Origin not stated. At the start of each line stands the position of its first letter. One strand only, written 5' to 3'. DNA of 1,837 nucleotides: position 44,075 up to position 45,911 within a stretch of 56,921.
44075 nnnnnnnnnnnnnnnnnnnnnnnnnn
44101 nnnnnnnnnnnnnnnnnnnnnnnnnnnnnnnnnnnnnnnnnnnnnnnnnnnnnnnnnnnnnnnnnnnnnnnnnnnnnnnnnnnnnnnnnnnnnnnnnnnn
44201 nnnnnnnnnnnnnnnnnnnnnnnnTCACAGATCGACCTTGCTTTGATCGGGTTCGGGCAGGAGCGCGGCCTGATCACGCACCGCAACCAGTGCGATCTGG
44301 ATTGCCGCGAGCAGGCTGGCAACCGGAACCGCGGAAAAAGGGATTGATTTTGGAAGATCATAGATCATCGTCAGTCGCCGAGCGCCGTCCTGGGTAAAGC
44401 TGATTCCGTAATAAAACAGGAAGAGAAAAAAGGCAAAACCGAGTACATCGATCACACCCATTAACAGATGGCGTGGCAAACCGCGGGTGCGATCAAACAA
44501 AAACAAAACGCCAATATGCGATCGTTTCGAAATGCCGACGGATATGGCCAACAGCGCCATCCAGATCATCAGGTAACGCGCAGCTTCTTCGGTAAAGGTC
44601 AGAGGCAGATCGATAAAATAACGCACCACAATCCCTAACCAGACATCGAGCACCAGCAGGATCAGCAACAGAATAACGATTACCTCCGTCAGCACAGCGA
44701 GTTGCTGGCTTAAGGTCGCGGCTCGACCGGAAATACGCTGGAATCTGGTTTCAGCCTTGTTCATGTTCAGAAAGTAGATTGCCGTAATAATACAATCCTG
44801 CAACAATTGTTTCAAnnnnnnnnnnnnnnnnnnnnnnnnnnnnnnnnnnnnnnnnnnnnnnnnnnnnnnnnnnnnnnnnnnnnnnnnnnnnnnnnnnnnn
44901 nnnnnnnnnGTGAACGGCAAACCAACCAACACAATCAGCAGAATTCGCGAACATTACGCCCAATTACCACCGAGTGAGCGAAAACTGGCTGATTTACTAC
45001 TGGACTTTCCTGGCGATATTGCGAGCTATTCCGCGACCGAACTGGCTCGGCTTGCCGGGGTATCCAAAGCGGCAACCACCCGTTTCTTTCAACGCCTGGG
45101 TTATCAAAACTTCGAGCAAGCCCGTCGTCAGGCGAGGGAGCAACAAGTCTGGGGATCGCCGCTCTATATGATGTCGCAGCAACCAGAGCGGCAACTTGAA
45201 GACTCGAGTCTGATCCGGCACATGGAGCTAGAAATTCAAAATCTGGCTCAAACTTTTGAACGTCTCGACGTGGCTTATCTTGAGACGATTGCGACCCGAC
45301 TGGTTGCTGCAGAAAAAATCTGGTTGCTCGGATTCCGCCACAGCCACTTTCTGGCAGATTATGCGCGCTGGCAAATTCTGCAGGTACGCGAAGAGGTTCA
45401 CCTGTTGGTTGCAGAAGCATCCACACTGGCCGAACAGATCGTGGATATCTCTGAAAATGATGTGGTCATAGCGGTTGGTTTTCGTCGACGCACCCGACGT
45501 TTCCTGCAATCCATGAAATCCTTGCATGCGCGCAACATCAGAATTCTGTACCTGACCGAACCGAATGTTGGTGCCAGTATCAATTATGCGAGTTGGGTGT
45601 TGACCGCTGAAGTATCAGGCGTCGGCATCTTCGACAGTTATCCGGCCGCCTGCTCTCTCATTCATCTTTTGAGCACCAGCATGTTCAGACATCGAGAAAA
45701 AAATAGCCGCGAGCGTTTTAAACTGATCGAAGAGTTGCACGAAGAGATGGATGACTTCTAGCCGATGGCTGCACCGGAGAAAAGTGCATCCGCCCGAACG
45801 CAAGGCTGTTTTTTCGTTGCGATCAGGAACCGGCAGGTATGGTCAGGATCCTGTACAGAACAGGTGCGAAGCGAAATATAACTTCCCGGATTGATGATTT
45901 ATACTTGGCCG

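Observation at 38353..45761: TRAP + diaminopropionate ammonia-lyase + two different carbamoylases: candidate ureido-diaminopropionate catabolic operon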

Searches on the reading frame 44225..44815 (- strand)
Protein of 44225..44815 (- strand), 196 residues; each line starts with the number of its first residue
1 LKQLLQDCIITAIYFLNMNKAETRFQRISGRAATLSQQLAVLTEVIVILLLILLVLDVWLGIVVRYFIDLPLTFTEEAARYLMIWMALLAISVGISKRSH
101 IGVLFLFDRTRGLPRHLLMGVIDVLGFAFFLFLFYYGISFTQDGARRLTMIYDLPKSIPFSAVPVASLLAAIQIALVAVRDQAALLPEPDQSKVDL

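Call 3: search_protein_families(library=pfam, proteins=[window:44225-44815:-])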
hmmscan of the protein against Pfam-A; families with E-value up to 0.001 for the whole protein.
window:44225-44815:- (196 aa): 1 family
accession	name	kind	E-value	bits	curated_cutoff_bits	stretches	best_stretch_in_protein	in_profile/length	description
PF04290.18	DctQ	-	1.1e-24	87.2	28.3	1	58-181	5-129/132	Tripartite ATP-independent periplasmic transporters, DctQ component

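Call 4: search_protein_families(library=ncbifam, proteins=[window:44225-44815:-])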
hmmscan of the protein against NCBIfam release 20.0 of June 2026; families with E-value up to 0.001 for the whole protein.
window:44225-44815:- (196 aa): 1 family
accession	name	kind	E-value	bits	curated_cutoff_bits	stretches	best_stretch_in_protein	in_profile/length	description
NF007374.1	PRK09877.1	equivalog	0.0004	20.8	260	1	43-180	5-138/157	2,3-diketo-L-gulonate TRAP transporter small permease YiaM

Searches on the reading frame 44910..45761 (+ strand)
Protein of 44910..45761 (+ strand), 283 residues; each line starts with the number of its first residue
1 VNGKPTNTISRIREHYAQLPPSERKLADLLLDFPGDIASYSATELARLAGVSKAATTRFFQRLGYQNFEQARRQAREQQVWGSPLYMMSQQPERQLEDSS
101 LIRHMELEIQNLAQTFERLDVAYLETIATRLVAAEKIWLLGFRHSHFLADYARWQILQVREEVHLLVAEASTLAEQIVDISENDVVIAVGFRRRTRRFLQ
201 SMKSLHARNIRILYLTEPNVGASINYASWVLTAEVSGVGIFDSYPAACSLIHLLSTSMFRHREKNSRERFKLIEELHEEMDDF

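Call 3: search_protein_families(library=pfam, proteins=[window:44910-45761:+])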
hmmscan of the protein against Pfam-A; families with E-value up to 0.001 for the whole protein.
window:44910-45761:+ (283 aa): 2 families
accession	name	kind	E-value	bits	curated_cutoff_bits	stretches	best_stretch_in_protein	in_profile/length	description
PF01380.27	SIS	-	3.8e-12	46.6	25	1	131-255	2-129/131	SIS domain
PF01418.23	HTH_6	-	3.9e-12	46.4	28.3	1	7-71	2-66/77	Helix-turn-helix domain, rpiR family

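Call 4: search_protein_families(library=ncbifam, proteins=[window:44910-45761:+])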
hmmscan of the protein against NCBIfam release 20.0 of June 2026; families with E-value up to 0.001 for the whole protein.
window:44910-45761:+ (283 aa): 7 families
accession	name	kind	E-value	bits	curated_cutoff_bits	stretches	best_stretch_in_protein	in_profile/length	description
NF008590.0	PRK11557.1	equivalog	2.1e-15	56.9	355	1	7-222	2-219/282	MurR/RpiR family transcriptional regulator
NF008451.0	PRK11302.1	subfamily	4.2e-13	49.4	296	1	7-273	2-269/286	transcriptional regulator HexR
NF010701.0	PRK14101.1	equivalog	5.7e-09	34.7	920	1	6-212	341-545/638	bifunctional transcriptional regulator/glucokinase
NF008458.0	PRK11337.1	equivalog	1.1e-08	34.4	378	1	6-236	14-242/293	MurR/RpiR family transcriptional regulator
NF046014.1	sap1_reg_SapR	equivalog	3.6e-08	33.2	500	1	12-283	5-293/295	sap1 transcriptional regulator SapR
NF040776.2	AlsR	equivalog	5.8e-06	25.4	400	1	8-232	4-226/279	transcriptional repressor AlsR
NF012026.0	PRK15482.1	equivalog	0.00018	21.1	408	1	10-73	5-68/285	HTH-type transcriptional regulator MurR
